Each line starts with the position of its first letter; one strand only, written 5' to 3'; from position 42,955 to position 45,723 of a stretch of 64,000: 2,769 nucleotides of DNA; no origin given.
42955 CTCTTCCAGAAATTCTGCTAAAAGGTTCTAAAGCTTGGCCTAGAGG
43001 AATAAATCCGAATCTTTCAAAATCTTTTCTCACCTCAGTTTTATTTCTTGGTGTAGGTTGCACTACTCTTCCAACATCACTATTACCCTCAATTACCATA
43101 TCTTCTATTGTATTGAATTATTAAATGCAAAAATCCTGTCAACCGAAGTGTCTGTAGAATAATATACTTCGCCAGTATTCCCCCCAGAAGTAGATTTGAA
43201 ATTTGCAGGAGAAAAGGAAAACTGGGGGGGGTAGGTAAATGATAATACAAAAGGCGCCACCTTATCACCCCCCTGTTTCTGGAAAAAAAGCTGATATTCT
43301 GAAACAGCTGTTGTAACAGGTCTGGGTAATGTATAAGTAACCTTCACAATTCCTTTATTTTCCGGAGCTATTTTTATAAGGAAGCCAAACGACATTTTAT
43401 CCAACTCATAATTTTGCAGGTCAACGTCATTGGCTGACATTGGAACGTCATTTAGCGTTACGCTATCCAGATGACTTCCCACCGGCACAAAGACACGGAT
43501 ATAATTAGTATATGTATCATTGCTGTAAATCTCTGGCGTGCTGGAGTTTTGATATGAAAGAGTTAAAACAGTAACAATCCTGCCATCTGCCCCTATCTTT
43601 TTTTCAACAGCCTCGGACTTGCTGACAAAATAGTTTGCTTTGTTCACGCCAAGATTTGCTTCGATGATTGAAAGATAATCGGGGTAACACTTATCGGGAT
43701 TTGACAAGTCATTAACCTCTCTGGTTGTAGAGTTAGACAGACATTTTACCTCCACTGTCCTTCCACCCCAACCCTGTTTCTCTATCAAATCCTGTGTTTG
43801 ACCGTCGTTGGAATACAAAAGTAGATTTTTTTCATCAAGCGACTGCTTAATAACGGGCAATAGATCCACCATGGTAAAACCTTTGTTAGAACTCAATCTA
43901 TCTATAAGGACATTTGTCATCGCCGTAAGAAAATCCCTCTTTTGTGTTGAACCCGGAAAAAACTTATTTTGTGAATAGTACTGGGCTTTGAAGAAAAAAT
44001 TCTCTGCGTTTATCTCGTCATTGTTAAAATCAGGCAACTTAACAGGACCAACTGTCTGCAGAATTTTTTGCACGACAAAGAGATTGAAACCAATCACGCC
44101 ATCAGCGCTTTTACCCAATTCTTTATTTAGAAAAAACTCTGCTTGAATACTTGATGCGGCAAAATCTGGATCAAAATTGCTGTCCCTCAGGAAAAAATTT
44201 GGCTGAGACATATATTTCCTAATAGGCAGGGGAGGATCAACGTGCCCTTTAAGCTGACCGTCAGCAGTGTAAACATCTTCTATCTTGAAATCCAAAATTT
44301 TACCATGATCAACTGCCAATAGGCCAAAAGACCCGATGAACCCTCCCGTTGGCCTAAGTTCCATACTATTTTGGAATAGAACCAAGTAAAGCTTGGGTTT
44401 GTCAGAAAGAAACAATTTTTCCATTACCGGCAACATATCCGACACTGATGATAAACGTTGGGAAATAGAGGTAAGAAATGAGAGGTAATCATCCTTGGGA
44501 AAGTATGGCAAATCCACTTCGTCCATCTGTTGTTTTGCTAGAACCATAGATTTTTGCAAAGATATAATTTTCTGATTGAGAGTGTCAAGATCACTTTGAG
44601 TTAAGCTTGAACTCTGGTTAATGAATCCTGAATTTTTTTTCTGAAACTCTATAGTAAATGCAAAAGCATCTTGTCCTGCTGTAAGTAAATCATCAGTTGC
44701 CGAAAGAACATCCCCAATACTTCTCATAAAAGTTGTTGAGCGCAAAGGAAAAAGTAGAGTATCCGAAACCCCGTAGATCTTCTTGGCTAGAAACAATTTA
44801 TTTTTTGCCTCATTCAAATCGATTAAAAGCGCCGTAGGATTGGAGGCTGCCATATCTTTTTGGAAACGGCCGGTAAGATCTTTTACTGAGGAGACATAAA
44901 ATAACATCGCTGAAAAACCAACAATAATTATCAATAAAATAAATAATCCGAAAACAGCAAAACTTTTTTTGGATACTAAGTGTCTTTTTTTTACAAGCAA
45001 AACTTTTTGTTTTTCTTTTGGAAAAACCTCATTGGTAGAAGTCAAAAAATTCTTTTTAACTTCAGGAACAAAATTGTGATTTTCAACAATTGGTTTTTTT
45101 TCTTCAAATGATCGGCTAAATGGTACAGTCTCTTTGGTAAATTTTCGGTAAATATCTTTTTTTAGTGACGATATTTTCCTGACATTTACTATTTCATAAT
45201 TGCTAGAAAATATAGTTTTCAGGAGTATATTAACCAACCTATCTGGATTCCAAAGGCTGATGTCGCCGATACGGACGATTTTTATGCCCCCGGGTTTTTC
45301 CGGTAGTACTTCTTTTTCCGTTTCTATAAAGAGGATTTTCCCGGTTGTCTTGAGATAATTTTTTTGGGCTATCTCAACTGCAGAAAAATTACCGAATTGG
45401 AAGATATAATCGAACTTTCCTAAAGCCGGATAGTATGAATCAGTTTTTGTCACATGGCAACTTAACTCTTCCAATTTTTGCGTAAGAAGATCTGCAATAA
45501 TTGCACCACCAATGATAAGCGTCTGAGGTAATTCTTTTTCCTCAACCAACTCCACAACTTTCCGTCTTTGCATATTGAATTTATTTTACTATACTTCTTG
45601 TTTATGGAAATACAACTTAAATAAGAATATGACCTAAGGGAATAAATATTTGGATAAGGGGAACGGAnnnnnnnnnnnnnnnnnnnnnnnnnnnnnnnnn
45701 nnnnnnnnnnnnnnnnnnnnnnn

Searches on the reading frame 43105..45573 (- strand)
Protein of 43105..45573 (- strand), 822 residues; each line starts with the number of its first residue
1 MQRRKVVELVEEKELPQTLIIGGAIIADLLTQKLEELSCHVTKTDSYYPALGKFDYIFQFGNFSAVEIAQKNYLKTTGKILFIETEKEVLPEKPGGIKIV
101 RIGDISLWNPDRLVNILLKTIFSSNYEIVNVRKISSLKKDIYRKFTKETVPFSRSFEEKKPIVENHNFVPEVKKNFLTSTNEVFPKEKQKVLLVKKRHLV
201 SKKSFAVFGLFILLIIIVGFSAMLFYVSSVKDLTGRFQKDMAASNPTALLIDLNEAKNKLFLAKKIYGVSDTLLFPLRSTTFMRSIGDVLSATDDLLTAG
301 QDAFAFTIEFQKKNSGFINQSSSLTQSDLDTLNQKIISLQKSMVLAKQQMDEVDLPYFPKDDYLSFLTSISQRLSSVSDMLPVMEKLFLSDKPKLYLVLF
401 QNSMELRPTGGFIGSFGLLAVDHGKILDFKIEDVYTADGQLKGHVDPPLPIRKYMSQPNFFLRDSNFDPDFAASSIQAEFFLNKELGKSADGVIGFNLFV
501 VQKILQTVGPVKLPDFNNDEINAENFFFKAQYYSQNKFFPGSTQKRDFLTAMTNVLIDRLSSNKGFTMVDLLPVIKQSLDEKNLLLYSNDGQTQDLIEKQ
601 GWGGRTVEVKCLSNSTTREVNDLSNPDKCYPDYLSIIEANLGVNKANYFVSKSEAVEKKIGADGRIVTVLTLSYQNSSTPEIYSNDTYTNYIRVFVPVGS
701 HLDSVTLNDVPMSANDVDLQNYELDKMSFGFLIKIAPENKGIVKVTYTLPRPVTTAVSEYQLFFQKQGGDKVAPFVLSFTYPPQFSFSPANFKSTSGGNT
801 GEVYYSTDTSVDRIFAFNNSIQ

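Call 11: search_protein_families(library=pfam, proteins=[window:43105-45573:-], max_evalue=0.001)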
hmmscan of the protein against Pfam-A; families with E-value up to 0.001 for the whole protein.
window:43105-45573:- (822 aa): 1 family
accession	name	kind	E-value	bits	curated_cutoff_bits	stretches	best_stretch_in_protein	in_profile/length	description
PF13196.11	DUF4012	-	7.4e-25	88.6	28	1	391-526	1-135/144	Protein of unknown function (DUF4012)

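Call 45: find_related_loci(query=window:43105-45573:-, collection=genome_contigs, flank=10000)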
Query window:43105-45573:- (822 aa) in genome_contigs; peptide patterns used: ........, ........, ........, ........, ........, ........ (x = any residue, [..] = any of these).
41 stretches matched a pattern; 3 encode a relative of the query (tblastn E <= 1e-3); 2 distinct loci.
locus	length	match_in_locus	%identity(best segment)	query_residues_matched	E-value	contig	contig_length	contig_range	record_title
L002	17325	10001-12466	93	1-822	0e+0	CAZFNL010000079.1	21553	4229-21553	MAG TPA_asm: uncultured Gammaproteobacteria bacterium isolate SRP271791_co1_7 genome assembly, contig: k141_50400, whole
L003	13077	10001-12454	45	1-822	0e+0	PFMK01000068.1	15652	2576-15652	MAG: Candidatus Gottesmanbacteria bacterium CG_4_10_14_0_8_um_filter_37_24 CG_4_10_14_0.8_um_filter_scaffold_7793_c, who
